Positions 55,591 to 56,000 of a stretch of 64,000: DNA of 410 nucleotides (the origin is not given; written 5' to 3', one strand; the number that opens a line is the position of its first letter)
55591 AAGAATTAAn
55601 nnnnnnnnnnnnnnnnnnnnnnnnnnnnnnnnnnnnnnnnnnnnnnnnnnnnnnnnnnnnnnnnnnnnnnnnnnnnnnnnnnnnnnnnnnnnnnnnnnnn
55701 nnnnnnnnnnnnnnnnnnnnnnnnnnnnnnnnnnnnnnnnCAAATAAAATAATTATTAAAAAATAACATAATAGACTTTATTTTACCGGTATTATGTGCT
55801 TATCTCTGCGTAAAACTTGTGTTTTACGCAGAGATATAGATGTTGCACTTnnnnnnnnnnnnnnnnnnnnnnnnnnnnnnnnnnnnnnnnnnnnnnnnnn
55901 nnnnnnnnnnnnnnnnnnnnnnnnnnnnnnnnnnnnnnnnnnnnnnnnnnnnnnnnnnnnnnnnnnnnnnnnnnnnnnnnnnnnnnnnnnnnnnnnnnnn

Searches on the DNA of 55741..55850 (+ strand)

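Call 43: build_rna_model(alignment_id=A3, structure=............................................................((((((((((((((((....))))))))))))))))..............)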
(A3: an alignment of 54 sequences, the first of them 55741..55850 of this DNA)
Model R1 built from alignment A3 (54 sequences, 110 columns); structure: as given.
model positions 110; base pairs 16; branch points 0; effective number of sequences 2.5; information 0.59 bits per position. Calibrated on 0.2 Mb of random sequence (short: E-values are rough).
structure used (alignment columns):
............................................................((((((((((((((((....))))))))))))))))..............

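Call 44: search_with_rna_model(model_id=R1, sources=[window, L060, L061, L062, L063, L064, L065, L066, L067, L069, L070, L071, L072, L073, L074, L075], max_evalue=10, show_alignments=4)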
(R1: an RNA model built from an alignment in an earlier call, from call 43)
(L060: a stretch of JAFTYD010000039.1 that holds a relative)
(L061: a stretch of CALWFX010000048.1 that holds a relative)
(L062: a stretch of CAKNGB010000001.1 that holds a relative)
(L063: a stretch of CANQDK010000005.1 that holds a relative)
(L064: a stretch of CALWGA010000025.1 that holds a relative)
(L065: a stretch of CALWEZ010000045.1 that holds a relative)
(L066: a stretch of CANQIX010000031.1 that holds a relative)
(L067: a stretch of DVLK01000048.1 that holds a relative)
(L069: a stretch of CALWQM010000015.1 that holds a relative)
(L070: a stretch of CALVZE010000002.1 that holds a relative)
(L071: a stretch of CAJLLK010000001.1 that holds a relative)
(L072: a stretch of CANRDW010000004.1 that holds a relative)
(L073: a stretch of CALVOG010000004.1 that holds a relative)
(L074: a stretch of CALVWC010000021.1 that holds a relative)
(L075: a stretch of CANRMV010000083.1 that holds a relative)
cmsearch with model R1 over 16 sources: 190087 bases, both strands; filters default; matches with E-value up to 10: 15.
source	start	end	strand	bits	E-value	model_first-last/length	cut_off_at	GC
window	55741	55850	+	112.9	9.5e-19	1-110/110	no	0.26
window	55787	55888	-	39.5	0.00017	1-110/110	no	0.32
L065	7801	7900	+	27.2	0.042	1-110/110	no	0.33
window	23420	23468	-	26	0.073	1-110/110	no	0.2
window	9851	9920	+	22.3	0.37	1-110/110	no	0.23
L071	141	232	-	18.8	1.8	1-110/110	no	0.27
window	30436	30544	+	18.8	1.8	1-110/110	no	0.22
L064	7801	7900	+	18.6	2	1-110/110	no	0.33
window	23437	23486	+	16.3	5.6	1-110/110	no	0.16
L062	5273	5383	+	15.8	6.8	1-110/110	no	0.33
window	39383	39505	+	15.7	7.3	1-110/110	no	0.21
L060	6086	6181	+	15.6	7.5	1-110/110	no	0.23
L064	4966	5079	+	15.5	7.7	1-110/110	no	0.25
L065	4966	5079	+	15.3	8.6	1-110/110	no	0.26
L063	4992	5043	-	15.3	8.6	1-110/110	no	0.19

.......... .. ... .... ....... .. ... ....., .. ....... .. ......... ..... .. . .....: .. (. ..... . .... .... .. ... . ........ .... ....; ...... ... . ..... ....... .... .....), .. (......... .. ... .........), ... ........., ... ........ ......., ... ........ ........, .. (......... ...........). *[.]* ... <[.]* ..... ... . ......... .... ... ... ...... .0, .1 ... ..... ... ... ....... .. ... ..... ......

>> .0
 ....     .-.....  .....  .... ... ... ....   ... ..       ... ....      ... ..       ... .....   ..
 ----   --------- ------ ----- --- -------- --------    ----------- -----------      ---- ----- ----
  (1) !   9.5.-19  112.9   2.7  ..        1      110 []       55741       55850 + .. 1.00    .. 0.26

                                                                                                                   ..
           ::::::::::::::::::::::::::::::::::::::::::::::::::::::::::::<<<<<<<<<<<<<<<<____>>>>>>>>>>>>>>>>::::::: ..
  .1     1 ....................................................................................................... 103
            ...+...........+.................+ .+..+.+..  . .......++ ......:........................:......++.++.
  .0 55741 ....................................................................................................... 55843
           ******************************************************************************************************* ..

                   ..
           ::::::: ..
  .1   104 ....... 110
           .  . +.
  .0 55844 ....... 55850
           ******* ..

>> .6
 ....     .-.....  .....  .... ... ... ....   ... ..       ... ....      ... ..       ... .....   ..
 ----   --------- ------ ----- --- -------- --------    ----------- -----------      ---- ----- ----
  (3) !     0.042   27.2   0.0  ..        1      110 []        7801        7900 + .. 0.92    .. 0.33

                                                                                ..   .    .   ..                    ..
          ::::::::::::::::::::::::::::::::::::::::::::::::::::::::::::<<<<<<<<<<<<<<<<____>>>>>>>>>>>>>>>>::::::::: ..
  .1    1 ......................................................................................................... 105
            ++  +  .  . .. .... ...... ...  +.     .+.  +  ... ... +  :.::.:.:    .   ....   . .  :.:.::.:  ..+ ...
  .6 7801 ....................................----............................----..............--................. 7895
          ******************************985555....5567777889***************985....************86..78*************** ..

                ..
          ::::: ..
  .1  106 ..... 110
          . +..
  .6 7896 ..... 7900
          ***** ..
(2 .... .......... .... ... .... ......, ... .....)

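Call 56: search_with_rna_model(model_id=R1, sources=[L076, L060], max_evalue=10, filters=off, show_alignments=2)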
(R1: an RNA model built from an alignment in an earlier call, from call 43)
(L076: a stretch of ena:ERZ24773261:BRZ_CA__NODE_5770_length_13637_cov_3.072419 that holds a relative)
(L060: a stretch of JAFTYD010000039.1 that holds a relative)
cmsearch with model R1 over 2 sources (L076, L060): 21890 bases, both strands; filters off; matches with E-value up to 10: 38.
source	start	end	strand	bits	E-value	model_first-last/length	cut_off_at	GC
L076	811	905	+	17.4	0.39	1-110/110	no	0.18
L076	11495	11542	+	15.7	0.82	1-110/110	no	0.23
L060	6086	6181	+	15.6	0.88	1-110/110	no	0.23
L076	4977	5068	+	14.5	1.4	1-110/110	no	0.27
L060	4459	4503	-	14.1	1.7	1-110/110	no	0.18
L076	7108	7174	-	13.9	1.8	1-110/110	no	0.24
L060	4819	4872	+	13.8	1.9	1-110/110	no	0.22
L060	7485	7545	+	13.7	2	1-110/110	no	0.23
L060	8691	8738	+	13.7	2.1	1-110/110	no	0.19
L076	2698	2820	+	12.9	2.9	1-110/110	no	0.34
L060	6062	6150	-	12.8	3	1-110/110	no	0.24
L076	4273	4349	-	12.7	3.2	1-110/110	no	0.26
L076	4136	4216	+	12.2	3.9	1-110/110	no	0.25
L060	5286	5328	-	12.1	4.2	1-110/110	no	0.16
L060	1965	2033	-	11.9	4.5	1-110/110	no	0.26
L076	3267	3340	-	11.8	4.7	1-110/110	no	0.23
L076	3385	3484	+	11.8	4.8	1-110/110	no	0.27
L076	11993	12042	-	11.7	5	1-110/110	no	0.2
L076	11967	12004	+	11.6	5.2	1-110/110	no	0.16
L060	2640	2675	-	11.5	5.4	1-110/110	no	0.08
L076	6687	6786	+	11.5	5.4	1-110/110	no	0.26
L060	6327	6423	-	11.5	5.4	1-110/110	no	0.29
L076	8910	8992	+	11.4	5.7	1-110/110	no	0.29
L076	4464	4505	+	11.4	5.8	1-110/110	no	0.19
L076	4758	4786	+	11.4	5.8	1-110/110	no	0.21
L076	6671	6710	-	11.4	5.8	1-110/110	no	0.17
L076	5429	5510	+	11.3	6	1-110/110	no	0.29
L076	4231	4287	+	11.2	6.3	55-110/110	no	0.23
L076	7897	7993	+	10.9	7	1-110/110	no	0.24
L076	733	810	+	10.9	7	1-110/110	no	0.28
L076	10536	10586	-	10.9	7.1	1-110/110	no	0.24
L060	6715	6756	-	10.8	7.4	1-110/110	no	0.21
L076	6209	6262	+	10.8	7.5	1-110/110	no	0.2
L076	4058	4124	+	10.7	7.8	1-110/110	no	0.28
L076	9653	9700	+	10.7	7.9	1-110/110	no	0.19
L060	7342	7366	-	10.6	8.1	1-110/110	no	0.2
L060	2365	2443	-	10.4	8.7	1-110/110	no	0.25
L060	4480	4509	+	10.2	9.8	1-110/110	no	0.13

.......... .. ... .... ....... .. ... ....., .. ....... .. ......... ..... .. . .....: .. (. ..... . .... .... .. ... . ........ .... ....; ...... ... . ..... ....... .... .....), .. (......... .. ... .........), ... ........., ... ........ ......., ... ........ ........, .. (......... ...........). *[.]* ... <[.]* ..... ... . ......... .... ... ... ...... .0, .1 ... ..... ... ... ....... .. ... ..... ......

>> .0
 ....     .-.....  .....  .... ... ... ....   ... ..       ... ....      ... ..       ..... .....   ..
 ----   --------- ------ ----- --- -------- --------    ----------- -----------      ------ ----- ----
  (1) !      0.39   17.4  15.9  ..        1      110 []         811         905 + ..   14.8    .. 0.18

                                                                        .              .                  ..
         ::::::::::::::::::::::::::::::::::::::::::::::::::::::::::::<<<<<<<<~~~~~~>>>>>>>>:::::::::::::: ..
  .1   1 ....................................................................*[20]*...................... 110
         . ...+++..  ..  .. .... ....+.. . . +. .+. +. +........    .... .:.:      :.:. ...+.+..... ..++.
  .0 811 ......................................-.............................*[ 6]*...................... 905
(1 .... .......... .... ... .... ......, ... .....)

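Call 75: search_with_rna_model(model_id=R1, sources=[L079, L080, L081, L082, L083, L084, L085, L086, L087, L088, L089, L090, L091, L092, L093, L094, L095, L096, L097, L098, L099, L100, L101, L102, L103, L104, L105, L106, L107, L108, L109, L110, L111, L112, L113, L114, L115, L116, L117, L118, L119, L120, L121, L122, L123, L124, L125, L126, L127, L128, L129, L130, L131, L132, L133, L134, L135, L136, L137, L138, L139, L140, L141, L142, L143, L144, L145, L146, L147, L148, L149, L150, L151, L152, L153, L154, L155, L156, L157, L158], max_evalue=0.001)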
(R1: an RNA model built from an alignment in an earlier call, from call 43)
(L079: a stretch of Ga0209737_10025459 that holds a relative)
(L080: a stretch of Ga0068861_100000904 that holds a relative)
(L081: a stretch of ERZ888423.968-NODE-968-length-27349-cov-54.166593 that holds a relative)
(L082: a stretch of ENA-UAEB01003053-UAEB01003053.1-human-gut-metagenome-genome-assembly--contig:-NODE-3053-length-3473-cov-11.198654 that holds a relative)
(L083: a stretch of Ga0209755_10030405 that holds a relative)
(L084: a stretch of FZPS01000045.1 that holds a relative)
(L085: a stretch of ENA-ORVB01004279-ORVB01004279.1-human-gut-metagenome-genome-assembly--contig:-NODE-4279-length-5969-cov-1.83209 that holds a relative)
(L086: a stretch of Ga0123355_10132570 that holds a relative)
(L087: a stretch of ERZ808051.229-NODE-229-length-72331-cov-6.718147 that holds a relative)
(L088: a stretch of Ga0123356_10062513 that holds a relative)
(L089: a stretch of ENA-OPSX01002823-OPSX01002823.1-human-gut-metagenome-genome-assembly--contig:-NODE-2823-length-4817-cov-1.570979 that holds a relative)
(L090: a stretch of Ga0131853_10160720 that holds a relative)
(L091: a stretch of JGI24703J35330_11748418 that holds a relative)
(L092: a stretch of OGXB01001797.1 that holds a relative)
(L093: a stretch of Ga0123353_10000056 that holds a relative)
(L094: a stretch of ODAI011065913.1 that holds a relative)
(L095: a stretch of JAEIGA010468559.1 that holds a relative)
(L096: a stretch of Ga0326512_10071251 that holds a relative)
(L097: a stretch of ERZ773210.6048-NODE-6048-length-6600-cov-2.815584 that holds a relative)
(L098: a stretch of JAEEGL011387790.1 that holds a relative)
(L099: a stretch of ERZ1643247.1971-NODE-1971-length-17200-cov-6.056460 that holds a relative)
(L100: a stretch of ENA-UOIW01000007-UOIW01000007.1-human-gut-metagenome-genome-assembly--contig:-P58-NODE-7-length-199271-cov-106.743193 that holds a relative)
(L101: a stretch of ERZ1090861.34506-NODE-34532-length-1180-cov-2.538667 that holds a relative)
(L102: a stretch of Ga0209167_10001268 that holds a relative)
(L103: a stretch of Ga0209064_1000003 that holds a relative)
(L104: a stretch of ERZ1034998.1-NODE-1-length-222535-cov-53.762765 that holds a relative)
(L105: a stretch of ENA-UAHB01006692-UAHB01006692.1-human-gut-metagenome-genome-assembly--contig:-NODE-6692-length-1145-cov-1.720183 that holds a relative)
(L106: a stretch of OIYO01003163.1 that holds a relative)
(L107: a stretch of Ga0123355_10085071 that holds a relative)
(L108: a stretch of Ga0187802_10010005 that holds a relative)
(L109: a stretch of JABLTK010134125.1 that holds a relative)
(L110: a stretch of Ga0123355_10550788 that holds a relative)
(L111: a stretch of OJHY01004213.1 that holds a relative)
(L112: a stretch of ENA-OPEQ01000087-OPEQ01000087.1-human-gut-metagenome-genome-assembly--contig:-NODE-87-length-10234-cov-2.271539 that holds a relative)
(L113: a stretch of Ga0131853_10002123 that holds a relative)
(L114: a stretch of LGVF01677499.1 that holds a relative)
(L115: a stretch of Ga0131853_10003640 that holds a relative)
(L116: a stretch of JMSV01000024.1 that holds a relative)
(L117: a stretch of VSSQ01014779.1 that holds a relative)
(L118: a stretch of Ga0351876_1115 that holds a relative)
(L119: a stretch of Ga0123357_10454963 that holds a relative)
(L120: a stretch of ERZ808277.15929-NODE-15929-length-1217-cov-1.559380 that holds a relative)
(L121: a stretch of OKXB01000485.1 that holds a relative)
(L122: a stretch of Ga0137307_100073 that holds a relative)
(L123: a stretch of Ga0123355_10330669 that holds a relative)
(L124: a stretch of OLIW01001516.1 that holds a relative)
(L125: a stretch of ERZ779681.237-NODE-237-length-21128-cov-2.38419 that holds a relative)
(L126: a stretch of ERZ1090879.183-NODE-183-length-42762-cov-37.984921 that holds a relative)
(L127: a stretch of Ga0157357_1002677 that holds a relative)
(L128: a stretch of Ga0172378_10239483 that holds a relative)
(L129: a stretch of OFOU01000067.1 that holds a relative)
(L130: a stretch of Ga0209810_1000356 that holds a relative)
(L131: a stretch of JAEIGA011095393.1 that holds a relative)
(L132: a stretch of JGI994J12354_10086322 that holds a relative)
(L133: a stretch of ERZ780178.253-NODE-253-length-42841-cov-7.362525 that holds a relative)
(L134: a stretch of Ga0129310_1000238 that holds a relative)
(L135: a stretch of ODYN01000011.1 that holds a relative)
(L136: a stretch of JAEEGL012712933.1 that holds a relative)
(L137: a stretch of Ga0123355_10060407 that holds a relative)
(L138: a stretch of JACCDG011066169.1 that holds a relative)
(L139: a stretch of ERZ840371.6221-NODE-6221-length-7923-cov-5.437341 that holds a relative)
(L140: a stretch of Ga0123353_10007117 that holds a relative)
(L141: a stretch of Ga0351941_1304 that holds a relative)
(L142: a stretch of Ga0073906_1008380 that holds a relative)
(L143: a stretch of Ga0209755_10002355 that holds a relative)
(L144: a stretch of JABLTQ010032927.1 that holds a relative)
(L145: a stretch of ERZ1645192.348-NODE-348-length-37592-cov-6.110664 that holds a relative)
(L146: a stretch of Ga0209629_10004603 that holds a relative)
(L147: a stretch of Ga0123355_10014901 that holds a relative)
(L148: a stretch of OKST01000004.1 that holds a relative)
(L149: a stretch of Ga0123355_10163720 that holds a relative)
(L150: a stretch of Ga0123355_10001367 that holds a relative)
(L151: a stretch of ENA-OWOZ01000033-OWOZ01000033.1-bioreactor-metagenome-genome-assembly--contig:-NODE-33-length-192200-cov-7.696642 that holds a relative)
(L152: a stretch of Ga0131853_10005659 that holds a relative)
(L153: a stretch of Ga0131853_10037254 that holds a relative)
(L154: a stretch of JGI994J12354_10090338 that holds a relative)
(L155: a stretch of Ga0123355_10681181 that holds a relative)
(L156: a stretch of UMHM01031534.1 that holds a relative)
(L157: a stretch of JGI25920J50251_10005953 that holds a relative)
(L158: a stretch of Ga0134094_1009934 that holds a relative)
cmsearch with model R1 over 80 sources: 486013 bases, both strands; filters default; matches with E-value up to 0.001: 43.
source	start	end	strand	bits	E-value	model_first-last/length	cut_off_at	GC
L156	12459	12565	-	61.1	2.8e-08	1-110/110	no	0.26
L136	783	888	-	58.6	8.6e-08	1-110/110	no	0.27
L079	4413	4513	+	56.8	1.9e-07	1-110/110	no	0.29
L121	72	174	+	55.5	3.4e-07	1-110/110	no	0.26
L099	11844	11954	+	50.4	3.4e-06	1-110/110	no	0.29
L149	2703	2806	+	49.3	5.5e-06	1-110/110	no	0.3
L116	1483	1585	+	48.6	7.6e-06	1-110/110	no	0.24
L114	9830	9932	+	48.1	9.6e-06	1-110/110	no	0.25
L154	922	1035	+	47.2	1.4e-05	1-110/110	no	0.25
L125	1245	1349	-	47.1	1.5e-05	1-110/110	no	0.25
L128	722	829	-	46.4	2e-05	1-110/110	no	0.24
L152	7892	8002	+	45.7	2.8e-05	1-110/110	no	0.39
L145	11518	11617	+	45.6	2.9e-05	1-110/110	no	0.26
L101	851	911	+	45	3.8e-05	50-110/110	no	0.36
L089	2973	3063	+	44.7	4.2e-05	1-110/110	no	0.25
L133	3574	3677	+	44.4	5e-05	1-110/110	no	0.28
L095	875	988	+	44.3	5.2e-05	1-110/110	no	0.27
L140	10960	11054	-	44.1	5.6e-05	1-110/110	no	0.36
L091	5420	5477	-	43.9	6.1e-05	53-110/110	no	0.4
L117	1004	1101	+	43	9.3e-05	1-110/110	no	0.26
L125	1204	1308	+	42.4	0.00012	1-110/110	no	0.25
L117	1038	1127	-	42.2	0.00013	1-110/110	no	0.26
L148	4911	5011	+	41.6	0.00017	1-110/110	no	0.34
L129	242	332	-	41.5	0.00018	1-110/110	no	0.26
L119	130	240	+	41.4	0.00019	1-110/110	no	0.27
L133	3614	3717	-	41.4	0.00019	1-110/110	no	0.28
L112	10082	10189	+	41.4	0.00019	1-110/110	no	0.32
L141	8854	8903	+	41.1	0.00021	61-110/110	no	0.3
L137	4379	4427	+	40.7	0.00025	61-109/110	no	0.37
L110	164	215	+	40.7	0.00026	59-110/110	no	0.33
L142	5965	6071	-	40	0.00036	1-110/110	no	0.32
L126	805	908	-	39.6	0.00042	1-110/110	no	0.26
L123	361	408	-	39.4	0.00045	61-108/110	no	0.29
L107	1384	1437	-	39.1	0.00052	57-110/110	no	0.43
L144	4171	4204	-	38.9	0.00058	62-95/110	no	0.38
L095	925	1031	-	38.5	0.00069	1-110/110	no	0.25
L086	1897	1948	+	38.5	0.0007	59-110/110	no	0.38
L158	985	1073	-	38.2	0.00078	26-110/110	no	0.34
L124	4532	4642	-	38.2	0.00078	1-110/110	no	0.31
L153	2158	2217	-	38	0.00086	51-110/110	no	0.4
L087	5565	5673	-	37.9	0.00089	1-110/110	no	0.41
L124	4542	4595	+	37.9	0.0009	57-110/110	no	0.41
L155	702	743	-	37.9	0.00092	61-102/110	no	0.4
